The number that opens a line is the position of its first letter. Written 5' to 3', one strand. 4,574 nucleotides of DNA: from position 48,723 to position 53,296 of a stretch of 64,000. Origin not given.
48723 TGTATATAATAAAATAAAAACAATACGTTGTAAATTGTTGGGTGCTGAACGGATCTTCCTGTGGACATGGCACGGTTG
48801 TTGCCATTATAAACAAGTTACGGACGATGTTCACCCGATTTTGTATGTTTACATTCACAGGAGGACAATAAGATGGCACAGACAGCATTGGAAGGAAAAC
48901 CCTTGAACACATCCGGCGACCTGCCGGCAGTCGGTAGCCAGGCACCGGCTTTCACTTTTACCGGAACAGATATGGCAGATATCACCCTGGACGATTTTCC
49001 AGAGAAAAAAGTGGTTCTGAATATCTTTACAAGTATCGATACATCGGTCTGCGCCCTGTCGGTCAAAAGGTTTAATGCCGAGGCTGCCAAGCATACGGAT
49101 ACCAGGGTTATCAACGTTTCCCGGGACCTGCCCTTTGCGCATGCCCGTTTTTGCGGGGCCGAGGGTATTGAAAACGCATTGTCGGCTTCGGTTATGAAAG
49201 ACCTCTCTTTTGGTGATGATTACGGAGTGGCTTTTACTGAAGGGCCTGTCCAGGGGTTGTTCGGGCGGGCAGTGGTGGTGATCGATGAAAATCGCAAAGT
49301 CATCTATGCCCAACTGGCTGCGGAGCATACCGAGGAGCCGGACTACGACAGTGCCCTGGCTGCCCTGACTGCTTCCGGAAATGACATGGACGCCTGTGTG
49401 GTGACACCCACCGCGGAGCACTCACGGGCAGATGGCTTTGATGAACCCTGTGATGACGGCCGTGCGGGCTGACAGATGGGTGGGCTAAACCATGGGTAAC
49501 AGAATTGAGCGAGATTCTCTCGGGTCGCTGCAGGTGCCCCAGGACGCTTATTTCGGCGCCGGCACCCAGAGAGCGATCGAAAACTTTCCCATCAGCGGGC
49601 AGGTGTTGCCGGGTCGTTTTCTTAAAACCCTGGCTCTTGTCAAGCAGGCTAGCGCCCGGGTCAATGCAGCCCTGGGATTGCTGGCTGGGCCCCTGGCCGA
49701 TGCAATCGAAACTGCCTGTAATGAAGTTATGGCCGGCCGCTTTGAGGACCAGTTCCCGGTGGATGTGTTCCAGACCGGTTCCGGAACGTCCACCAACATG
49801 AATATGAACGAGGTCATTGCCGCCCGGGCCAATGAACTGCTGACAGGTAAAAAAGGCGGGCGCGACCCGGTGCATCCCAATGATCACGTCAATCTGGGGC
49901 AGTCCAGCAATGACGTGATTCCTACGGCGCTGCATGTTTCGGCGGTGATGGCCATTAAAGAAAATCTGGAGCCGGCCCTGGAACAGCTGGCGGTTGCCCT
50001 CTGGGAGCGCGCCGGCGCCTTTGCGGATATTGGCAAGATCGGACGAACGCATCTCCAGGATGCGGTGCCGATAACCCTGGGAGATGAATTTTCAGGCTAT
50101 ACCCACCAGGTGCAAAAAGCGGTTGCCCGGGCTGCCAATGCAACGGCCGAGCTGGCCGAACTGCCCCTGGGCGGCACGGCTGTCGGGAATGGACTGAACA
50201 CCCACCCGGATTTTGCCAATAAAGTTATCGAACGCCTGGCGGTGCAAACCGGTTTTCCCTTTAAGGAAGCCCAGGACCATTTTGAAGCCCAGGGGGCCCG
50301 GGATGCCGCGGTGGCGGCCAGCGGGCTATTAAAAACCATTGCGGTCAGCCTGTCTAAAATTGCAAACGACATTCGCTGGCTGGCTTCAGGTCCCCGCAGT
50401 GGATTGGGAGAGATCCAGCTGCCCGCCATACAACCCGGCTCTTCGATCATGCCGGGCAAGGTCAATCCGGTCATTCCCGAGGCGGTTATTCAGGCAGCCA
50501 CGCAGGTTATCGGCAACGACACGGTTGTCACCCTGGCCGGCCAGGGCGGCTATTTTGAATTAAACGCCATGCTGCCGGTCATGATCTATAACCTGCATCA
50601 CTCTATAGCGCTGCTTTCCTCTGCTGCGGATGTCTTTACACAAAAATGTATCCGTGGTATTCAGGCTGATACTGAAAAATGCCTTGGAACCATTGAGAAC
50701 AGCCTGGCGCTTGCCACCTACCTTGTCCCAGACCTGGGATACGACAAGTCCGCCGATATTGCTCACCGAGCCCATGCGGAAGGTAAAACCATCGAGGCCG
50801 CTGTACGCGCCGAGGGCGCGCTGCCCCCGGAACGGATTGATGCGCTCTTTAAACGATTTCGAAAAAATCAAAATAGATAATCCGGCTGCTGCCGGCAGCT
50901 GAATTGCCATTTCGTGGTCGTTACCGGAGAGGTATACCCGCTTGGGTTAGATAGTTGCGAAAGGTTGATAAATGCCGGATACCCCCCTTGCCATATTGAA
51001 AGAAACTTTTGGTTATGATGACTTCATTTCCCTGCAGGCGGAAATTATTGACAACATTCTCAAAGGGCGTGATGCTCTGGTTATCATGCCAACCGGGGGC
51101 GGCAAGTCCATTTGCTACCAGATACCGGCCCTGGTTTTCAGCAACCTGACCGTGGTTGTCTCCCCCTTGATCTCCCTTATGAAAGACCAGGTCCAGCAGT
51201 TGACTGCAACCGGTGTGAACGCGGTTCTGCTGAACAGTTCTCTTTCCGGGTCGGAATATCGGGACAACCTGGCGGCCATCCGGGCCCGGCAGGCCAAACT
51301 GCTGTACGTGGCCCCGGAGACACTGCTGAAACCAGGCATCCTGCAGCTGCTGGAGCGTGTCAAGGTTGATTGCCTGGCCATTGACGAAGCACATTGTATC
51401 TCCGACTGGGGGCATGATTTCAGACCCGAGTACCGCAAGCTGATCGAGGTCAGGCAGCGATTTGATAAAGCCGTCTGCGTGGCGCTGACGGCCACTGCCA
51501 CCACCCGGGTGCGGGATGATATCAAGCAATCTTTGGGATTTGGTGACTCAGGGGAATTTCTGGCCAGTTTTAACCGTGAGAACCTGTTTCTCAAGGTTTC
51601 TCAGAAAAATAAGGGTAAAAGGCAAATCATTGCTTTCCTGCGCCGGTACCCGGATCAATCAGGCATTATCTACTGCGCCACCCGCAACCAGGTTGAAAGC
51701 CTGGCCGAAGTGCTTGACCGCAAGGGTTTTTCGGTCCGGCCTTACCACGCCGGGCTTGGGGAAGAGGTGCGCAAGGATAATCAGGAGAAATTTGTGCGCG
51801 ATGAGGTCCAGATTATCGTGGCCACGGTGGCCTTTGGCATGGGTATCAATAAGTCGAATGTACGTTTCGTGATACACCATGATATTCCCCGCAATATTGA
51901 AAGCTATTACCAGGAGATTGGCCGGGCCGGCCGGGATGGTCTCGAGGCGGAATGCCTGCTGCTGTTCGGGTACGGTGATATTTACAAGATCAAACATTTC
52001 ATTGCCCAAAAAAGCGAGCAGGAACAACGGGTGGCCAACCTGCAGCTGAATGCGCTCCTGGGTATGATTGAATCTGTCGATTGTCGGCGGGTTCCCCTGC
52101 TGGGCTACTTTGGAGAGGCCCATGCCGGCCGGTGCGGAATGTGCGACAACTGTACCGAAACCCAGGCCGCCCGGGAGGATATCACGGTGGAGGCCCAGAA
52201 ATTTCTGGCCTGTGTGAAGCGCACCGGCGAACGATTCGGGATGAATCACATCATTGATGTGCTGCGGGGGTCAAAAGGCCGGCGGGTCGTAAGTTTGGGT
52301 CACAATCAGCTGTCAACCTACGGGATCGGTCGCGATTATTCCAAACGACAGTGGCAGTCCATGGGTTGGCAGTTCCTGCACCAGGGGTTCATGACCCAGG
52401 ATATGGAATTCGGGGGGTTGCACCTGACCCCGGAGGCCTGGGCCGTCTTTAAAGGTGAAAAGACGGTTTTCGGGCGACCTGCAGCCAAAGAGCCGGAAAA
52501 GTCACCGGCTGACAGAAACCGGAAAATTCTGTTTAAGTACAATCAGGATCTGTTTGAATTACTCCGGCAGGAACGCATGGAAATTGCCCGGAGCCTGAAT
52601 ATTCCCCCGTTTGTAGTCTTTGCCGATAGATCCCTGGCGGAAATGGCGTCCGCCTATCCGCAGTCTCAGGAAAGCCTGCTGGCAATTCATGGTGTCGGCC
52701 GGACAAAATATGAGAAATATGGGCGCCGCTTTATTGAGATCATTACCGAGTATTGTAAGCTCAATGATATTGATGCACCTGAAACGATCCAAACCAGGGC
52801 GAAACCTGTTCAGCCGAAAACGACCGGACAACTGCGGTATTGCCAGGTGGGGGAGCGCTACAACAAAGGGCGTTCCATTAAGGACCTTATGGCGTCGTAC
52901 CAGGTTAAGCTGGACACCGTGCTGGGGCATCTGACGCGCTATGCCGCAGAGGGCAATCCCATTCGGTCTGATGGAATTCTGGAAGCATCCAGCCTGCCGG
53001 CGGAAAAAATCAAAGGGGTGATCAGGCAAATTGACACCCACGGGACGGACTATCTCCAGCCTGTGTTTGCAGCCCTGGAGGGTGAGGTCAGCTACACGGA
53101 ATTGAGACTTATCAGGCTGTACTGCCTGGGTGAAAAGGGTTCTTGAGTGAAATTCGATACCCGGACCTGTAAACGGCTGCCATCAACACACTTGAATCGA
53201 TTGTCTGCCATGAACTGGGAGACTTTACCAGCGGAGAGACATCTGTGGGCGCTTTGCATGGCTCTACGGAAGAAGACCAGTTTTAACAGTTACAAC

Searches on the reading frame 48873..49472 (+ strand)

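Call 23: search_protein_families(library=pfam, proteins=[window:48873-49472:+], max_evalue=0.001)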
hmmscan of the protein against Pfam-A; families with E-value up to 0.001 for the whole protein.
window:48873-49472:+ (199 aa): 2 families
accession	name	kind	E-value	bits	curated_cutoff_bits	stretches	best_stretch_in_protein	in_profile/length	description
PF08534.16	Redoxin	-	2.2e-26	92.9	26.6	1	20-162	2-148/148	Redoxin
PF00578.27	AhpC-TSA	-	3.8e-17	62.8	26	1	20-145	1-123/124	AhpC/TSA family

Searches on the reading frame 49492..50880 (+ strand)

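Call 23: search_protein_families(library=pfam, proteins=[window:49492-50880:+], max_evalue=0.001)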
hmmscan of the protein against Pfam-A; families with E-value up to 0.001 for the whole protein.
window:49492-50880:+ (462 aa): 2 families
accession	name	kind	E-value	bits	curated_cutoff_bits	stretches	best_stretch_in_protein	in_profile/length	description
PF00206.25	Lyase_1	-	1.3e-99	334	27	1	11-341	1-312/312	Lyase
PF10415.14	FumaraseC_C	-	3.9e-13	50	32.5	1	407-453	1-47/54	Fumarase C C-terminus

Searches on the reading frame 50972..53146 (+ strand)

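Call 23: search_protein_families(library=pfam, proteins=[window:50972-53146:+], max_evalue=0.001)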
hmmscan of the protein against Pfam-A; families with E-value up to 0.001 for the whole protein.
window:50972-53146:+ (724 aa): 7 families
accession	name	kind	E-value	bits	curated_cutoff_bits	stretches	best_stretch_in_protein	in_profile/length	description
PF09382.16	RQC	-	1.2e-34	118.9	23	1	401-507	4-111/114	RQC domain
PF00270.35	DEAD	-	7e-30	104.4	26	1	21-180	3-164/167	DEAD/DEAH box helicase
PF00271.37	Helicase_C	-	1e-22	80.9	23.5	1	220-323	7-110/110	Helicase conserved C-terminal domain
PF00570.28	HRDC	-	9e-21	74.1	23.8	1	525-591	2-68/68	HRDC domain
PF16124.10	RecQ_Zn_bind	-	1.3e-15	58.3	25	1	334-395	1-66/66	RecQ zinc-binding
PF14493.12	HTH_40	-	2.2e-12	47.5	27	1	630-715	9-89/89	Helix-turn-helix domain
PF04851.21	ResIII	-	8.7e-09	35.9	22.5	1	21-176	7-162/164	Type III restriction enzyme, res subunit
